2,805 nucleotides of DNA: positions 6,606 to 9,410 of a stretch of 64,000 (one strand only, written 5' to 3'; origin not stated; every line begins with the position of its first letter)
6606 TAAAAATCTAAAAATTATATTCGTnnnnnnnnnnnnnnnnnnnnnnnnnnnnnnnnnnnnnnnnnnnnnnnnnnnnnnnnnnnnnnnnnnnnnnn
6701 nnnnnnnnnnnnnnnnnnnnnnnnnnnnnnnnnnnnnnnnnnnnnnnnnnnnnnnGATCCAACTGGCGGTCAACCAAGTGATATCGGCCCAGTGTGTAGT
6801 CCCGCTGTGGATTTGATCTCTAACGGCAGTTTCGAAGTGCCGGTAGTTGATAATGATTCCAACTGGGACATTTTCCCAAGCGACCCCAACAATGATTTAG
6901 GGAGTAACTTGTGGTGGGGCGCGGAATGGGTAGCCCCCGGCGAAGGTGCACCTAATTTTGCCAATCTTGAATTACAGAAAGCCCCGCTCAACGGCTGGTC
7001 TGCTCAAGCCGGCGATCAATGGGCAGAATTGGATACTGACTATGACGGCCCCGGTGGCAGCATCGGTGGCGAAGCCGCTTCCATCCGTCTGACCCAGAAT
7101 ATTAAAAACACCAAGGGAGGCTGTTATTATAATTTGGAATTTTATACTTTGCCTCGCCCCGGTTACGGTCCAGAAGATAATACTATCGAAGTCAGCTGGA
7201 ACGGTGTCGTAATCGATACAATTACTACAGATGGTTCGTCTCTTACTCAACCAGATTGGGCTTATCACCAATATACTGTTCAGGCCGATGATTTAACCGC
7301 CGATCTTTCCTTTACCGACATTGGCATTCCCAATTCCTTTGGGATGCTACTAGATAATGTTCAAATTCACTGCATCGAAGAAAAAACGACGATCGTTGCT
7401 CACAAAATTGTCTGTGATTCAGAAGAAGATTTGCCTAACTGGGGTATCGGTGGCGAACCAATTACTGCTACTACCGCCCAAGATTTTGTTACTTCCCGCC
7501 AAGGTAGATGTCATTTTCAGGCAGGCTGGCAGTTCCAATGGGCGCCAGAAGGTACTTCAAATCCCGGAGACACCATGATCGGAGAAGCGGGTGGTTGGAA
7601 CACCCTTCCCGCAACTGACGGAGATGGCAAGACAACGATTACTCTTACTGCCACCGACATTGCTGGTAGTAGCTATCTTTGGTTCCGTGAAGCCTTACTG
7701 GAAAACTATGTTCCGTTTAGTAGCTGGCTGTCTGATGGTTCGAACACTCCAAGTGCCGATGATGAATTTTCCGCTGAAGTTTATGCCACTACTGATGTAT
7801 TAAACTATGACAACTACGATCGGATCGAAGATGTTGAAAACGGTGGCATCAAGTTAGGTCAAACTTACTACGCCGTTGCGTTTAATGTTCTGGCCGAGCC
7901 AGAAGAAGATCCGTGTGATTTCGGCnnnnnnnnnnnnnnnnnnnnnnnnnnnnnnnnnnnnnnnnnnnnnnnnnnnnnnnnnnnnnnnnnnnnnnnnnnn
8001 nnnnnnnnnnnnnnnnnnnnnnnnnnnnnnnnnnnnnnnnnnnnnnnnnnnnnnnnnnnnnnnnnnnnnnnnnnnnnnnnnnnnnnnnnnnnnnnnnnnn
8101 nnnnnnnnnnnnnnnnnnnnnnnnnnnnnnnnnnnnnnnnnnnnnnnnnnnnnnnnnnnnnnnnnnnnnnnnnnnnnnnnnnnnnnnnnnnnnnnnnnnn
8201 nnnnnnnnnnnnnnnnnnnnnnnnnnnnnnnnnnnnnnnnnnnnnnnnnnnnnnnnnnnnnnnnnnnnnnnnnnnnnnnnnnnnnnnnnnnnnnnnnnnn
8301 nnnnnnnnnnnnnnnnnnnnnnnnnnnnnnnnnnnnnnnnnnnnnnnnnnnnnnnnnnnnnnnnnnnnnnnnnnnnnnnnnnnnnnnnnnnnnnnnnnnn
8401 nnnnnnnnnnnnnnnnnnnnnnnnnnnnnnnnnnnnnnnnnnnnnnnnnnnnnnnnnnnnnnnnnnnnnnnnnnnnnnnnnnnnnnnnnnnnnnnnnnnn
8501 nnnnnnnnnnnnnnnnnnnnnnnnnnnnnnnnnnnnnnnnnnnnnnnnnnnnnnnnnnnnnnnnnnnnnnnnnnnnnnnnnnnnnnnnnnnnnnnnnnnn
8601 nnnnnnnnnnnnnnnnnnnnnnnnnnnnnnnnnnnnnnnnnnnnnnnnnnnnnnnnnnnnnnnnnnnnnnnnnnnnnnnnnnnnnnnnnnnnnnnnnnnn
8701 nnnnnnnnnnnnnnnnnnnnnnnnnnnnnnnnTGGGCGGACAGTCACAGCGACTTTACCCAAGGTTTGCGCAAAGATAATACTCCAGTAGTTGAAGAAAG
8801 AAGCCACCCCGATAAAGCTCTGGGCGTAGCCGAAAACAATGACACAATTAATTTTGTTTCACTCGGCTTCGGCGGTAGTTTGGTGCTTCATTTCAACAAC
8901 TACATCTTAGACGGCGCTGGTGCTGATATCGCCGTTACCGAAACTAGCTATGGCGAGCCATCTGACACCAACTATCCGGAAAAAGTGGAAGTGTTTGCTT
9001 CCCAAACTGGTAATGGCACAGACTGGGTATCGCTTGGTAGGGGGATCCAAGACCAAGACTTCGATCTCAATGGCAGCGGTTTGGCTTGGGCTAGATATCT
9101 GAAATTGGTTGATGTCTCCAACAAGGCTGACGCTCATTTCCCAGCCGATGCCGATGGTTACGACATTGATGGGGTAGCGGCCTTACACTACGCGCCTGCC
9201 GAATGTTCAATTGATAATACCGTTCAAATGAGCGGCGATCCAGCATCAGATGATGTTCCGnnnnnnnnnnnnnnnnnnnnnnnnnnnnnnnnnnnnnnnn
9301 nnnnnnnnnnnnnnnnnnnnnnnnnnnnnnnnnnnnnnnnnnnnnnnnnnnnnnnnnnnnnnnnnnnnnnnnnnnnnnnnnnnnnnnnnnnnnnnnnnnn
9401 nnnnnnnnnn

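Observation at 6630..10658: Giant LPXTG-sorted adhesin-like protein (PA14 + DUF11 + SdrD-B repeats) with its sortase 33 kb away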

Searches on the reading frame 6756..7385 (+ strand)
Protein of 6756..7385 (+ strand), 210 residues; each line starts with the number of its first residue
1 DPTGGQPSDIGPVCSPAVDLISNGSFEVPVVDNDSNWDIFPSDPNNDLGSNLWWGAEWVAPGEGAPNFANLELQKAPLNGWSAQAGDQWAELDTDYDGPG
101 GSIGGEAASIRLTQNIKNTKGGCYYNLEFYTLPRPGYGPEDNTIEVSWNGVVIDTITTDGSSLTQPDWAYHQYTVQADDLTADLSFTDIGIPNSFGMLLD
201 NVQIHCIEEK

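Call 48: search_protein_families(library=pfam, proteins=[window:6756-7385:+], max_evalue=1)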
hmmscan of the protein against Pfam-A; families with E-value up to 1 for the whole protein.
window:6756-7385:+ (210 aa): 1 family
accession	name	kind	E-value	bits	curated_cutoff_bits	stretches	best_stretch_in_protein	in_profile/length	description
PF04862.18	DUF642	-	0.0059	16.8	27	1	106-204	64-156/157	Protein of unknown function (DUF642)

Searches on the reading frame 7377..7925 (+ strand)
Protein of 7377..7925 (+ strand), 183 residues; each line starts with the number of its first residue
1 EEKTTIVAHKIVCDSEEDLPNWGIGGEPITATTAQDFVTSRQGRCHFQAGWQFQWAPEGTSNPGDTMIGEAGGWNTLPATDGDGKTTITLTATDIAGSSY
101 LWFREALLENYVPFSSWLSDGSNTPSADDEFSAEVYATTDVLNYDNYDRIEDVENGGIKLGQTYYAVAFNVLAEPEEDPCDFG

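Call 27: search_solved_structures(query=A1, max_evalue=10)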
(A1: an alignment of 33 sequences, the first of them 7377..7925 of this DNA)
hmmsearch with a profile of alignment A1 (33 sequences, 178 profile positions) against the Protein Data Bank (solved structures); distinct sequences matched with E-value up to 10: 0.

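Call 32: search_protein_families(library=pfam, alignment_id=A1, max_evalue=1)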
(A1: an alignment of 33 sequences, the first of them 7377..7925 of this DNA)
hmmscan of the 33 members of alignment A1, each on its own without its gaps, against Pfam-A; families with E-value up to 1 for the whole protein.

A. member 1, window:7377-7925:+ (183 aa): 1 family
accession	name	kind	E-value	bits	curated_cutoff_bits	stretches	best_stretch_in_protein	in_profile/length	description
PF19077.6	Big_13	-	0.12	13.4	27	1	59-98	49-89/102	Bacterial Ig-like domain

B. families by the number of members that match (of 33 scanned): 6 families
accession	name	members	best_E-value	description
PF03017.19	Transposase_23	1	0.049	TNP1/EN/SPM transposase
PF04421.21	Mss4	1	0.066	Mss4 protein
PF10973.13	DUF2799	1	0.091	Protein of unknown function (DUF2799)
PF19077.6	Big_13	1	0.12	Bacterial Ig-like domain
PF09346.15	SMI1_KNR4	1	0.12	SMI1 / KNR4 family (SUKH-1)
PF24058.1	DUF7359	1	0.86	Domain of unknown function (DUF7359)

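Call 35: predict_structure(alignment_id=A1)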
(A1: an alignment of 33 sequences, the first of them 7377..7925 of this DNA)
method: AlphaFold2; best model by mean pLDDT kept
length: 183 residues; sequences in the alignment: 33
mean_pLDDT: 86.9   pTM: 0.84
mean pLDDT of the five models: 86.9, 86.4, 83.7, 82.5, 82.0
residues with pLDDT >= 90: 115; 70-90: 36; 50-70: 29; < 50: 3
segments of 3 or more residues with pLDDT < 50: 118-120
pLDDT, mean of each block of 10 residues (from residue 1): 96 93 79 96 97 96 91 97 98 92 94 66 58 76 77 89 95 82 61
secondary structure, 60 per line:
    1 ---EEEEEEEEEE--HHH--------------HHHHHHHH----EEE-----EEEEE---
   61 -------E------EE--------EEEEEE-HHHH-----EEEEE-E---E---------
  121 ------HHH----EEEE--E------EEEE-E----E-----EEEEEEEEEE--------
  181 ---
elements in order: E4-13 H33-40 E45-47 E53-57 E85-90 H92-95 E101-105 E134-137 E147-150 E163-172

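Call 39: fold_search(model_id=the predicted structure, library=pdb)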
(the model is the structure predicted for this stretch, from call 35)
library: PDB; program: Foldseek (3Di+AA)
matches with E <= 10: 1178; with E <= 0.001: 0
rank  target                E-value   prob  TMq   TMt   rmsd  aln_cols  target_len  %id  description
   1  2l4o_MODEL_1_A        1.9e-03  0.82  0.31  0.32  12.5       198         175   12  Solution structure of the Streptococcus pneumoniae RrgB pilus backbone D1 domain (released 2011-03-02)
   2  9lks                  4.7e-03  0.95  0.35  0.44   7.5       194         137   13  Crystal Structure of N-terminal flexible domain of the Shaft pilin EbpC from Enterococcus faecalis. (released 2025-07-16)
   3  9lr7_B                5.7e-03  0.97  0.39  0.21   7.3       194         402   11  Crystal Structure of the Basal pilin EbpB from Enterococcus faecalis. (released 2025-07-16)
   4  3gle_B                1.2e-02  0.38  0.25  0.18  15.0       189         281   10  Crystal Structure of the Major Pilin from Streptococcus pyogenes N168A mutant (released 2009-06-02)
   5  3gld_A                2.4e-02  0.28  0.23  0.16  17.5       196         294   10  Crystal Structure of the Major Pilin from Streptococcus pyogenes E117A mutant (released 2009-06-02)
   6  3kpt_A                2.9e-02  0.95  0.36  0.20   9.6       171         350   13  Crystal structure of BcpA, the major pilin subunit of Bacillus cereus (released 2009-11-24)
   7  9llw                  2.9e-02  0.66  0.33  0.42  10.0       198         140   14  Crystal Structure of N-terminal flexible domain of the Shaft pilin EbpC from Enterococcus faecalis. (released 2025-07-16)
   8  3gld_C                3.9e-02  0.20  0.22  0.15  16.6       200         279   10  Crystal Structure of the Major Pilin from Streptococcus pyogenes E117A mutant (released 2009-06-02)
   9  3b2m_C                5.9e-02  0.28  0.26  0.18  14.0       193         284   11  Crystal Structure of the Major Pilin from Streptococcus pyogenes (released 2007-12-18)
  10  2y1v_A                5.9e-02  0.21  0.26  0.10  13.5       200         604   14  Full length structure of RrgB Pilus protein from Streptococcus pneumoniae (released 2011-11-09)
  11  7f7y_A                6.3e-02  0.21  0.25  0.16  14.7       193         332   11  Crystal Structure of protein PitB from pilus islet-2 of Streptococcus pneumoniae (released 2022-06-01)
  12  3b2m_A                6.3e-02  0.18  0.25  0.17  13.5       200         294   10  Crystal Structure of the Major Pilin from Streptococcus pyogenes (released 2007-12-18)
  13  3gle_A                7.5e-02  0.21  0.24  0.17  16.5       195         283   10  Crystal Structure of the Major Pilin from Streptococcus pyogenes N168A mutant (released 2009-06-02)
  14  3gle_C                7.5e-02  0.18  0.25  0.19  13.1       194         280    9  Crystal Structure of the Major Pilin from Streptococcus pyogenes N168A mutant (released 2009-06-02)
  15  9jz1_B                8.5e-02  0.20  0.20  0.15  14.3       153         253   10  Crystal structure of Nir2 C-terminal domain in complex with phosphate (released 2025-10-15)
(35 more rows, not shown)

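Call 49: search_protein_representatives(alignment_id=A1)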
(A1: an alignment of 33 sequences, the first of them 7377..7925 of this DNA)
Query: 33 sequences, 178 profile positions. Proteins with E-value up to 0.001 (for the whole library): 1074; up to 1e-10: 1031; up to 1e-30: 929. The best 150 are listed.
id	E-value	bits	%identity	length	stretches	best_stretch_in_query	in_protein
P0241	7.3e-199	670.8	-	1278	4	5-166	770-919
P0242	2.6e-172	584.3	-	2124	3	3-171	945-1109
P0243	3.4e-172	583.9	-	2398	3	3-172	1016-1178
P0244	7.0e-171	579.7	-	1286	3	2-168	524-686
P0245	3.9e-161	547.9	-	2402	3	5-171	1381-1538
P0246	2.7e-158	538.7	-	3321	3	3-170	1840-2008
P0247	3.7e-152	518.7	-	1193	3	5-167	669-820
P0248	1.9e-147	503.3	-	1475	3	2-171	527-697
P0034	2.9e-147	502.7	-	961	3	3-169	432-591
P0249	7.4e-146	498.1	-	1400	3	3-172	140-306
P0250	4.2e-144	492.4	-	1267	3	4-166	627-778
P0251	2.4e-141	483.5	-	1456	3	3-177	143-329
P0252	4.2e-138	472.9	-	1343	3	5-166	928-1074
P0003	8.3e-136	465.4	-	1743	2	4-174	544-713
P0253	3.2e-135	463.5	-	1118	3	5-171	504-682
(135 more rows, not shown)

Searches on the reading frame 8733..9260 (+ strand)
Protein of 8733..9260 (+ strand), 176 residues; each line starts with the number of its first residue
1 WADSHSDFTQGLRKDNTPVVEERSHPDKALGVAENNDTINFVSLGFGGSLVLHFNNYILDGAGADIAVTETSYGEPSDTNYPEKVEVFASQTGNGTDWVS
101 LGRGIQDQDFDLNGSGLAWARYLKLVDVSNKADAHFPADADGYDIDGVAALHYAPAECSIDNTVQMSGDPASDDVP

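Call 30: search_solved_structures(query=A2, max_evalue=10)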
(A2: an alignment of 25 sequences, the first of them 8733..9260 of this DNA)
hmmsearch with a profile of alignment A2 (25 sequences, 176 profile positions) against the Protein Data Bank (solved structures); distinct sequences matched with E-value up to 10: 7.
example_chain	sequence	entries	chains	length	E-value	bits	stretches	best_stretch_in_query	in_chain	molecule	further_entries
2j7m_A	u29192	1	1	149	0.038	16.6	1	88-136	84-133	HYALURONIDASE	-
2j1a_A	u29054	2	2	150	0.038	16.6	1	88-136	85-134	HYALURONIDASE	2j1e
3bkr_A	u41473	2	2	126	0.094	15.4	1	43-114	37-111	Sterol Carrier Protein-2 like-3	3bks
3f2z_A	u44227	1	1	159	0.13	14.9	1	80-126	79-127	uncharacterized protein BF3579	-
5zu6_A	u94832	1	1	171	0.15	14.7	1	74-133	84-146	CBM32 domain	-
2v5d_A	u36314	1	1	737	0.3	13.7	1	88-136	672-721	O-GLCNACASE NAGJ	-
5mi4_A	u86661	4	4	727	1.1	11.8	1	88-133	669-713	O-GlcNAcase BT_4395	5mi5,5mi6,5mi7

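Call 31: search_protein_families(library=pfam, alignment_id=A2, max_evalue=1)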
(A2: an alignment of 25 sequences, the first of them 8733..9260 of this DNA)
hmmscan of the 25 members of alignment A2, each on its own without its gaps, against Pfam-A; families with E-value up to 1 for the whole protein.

A. member 1, window:8733-9260:+ (176 aa): 0 families

B. families by the number of members that match (of 25 scanned): 14 families
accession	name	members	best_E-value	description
PF00754.31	F5_F8_type_C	16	7.9e-05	F5/8 type C domain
PF22633.2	F5_F8_type_C_2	6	0.00028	NedA-like, galactose-binding domain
PF17210.9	SdrD_B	1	4.2e-05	SdrD B-like domain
PF02012.26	BNR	1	0.0039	BNR/Asp-box repeat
PF13620.12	CarboxypepD_reg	1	0.0046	Carboxypeptidase regulatory-like domain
PF17802.7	SpaA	1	0.0048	Prealbumin-like fold domain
PF08958.15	DUF1871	1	0.054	Domain of unknown function (DUF1871)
PF07738.19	Sad1_UNC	1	0.056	Sad1 / UNC-like C-terminal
PF21471.3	Reelin_subrepeat-B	1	0.13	Reelin subrepeat B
PF19897.4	DUF6370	1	0.19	Family of unknown function (DUF6370)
PF06415.18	iPGM_N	1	0.22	BPG-independent PGAM N-terminus (iPGM_N)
PF10827.13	DUF2552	1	0.25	Protein of unknown function (DUF2552)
PF12109.13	CXCR4_N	1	0.26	CXCR4 Chemokine receptor N terminal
PF09202.17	Rio2_N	1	0.34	Rio2, N-terminal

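Call 37: predict_structure(alignment_id=A2)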
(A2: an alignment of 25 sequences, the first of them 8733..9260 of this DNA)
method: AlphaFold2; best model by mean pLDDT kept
length: 176 residues; sequences in the alignment: 25
mean_pLDDT: 90.3   pTM: 0.83
mean pLDDT of the five models: 90.3, 89.9, 88.7, 88.5, 88.5
residues with pLDDT >= 90: 132; 70-90: 26; 50-70: 15; < 50: 3
segments of 3 or more residues with pLDDT < 50: 174-176
pLDDT, mean of each block of 10 residues (from residue 1): 97 98 97 86 98 96 96 81 95 90 96 96 98 94 97 78 65 49
secondary structure, 60 per line:
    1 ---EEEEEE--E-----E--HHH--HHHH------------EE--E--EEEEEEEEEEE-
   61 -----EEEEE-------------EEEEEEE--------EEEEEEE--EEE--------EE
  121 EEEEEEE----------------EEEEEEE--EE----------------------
elements in order: E4-9 H26-29 E49-59 E66-70 E84-90 E99-105 E108-110 E119-127 E144-150

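Call 41: fold_search(model_id=the predicted structure, library=pdb)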
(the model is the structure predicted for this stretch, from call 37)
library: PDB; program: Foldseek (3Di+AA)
matches with E <= 10: 1189; with E <= 0.001: 26
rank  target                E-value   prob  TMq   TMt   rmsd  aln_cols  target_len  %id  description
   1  4dxr_A                5.2e-06  1.00  0.48  0.44   8.6       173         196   14  Human SUN2-KASH1 complex (released 2012-06-06)
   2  6wme_A                5.6e-06  1.00  0.48  0.44   8.5       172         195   14  Human Sun2-KASH3 complex (released 2020-12-02)
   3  4fi9_A                1.4e-05  1.00  0.49  0.45   7.8       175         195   15  Structure of human SUN-KASH complex (released 2012-07-18)
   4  5ed8                  4.5e-05  1.00  0.51  0.39   8.3       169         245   16  Crystal structure of CC2-SUN of mouse SUN2 (released 2016-01-13)
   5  4dxt                  4.8e-05  1.00  0.50  0.46   4.4       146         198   16  Human SUN2 (AA 522-717) (released 2012-06-06)
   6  4uap_A                7.9e-05  1.00  0.51  0.58   5.6       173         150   12  X-ray structure of GH31 CBM32-2 bound to GalNAc (released 2015-10-07)
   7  8w4g                  8.9e-05  1.00  0.43  0.11   4.6       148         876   11  Crystal structure of EndoSz mutant D234M, from Streptococcus equi subsp. Zooepidemicus Sz105 (released 2024-07-03)
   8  3f2z                  1.3e-04  1.00  0.40  0.46   4.2       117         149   18  Crystal structure of the C-terminal domain of a chitobiase (BF3579) from Bacteroides fragilis, Northeast Structural Geno (released 2008-11-18)
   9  6wmg                  1.5e-04  1.00  0.53  0.48   5.5       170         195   15  Human Sun2 (500-717) (released 2020-12-02)
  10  8ttq_B                1.6e-04  1.00  0.48  0.16   4.9       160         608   14  Cryo-EM structure of the inner MKLN1 dimer from an autoinhibited MKLN1 tetramer (released 2024-09-11)
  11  6r16_A                1.6e-04  1.00  0.48  0.44   8.7       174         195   13  Crystal structure of the SUN1-KASH4 6:6 complex (released 2020-07-15)
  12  3ggl                  1.8e-04  1.00  0.49  0.53   5.1       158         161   14  X-Ray Structure of the C-terminal domain (277-440) of Putative chitobiase from Bacteroides thetaiotaomicron. Northeast S (released 2009-03-31)
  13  1tvg                  2.1e-04  1.00  0.48  0.61   4.4       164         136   11  X-ray structure of human PP25 gene product, HSPC034. Northeast Structural Genomics Target HR1958. (released 2004-11-09)
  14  3unp                  2.6e-04  1.00  0.44  0.41   4.2       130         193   15  Structure of human SUN2 SUN domain (released 2011-12-21)
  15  2yc4_A                3.1e-04  1.00  0.46  0.60   4.1       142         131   13  Intraflagellar Transport Complex 25-27 from Chlamydomonas (released 2011-03-23)
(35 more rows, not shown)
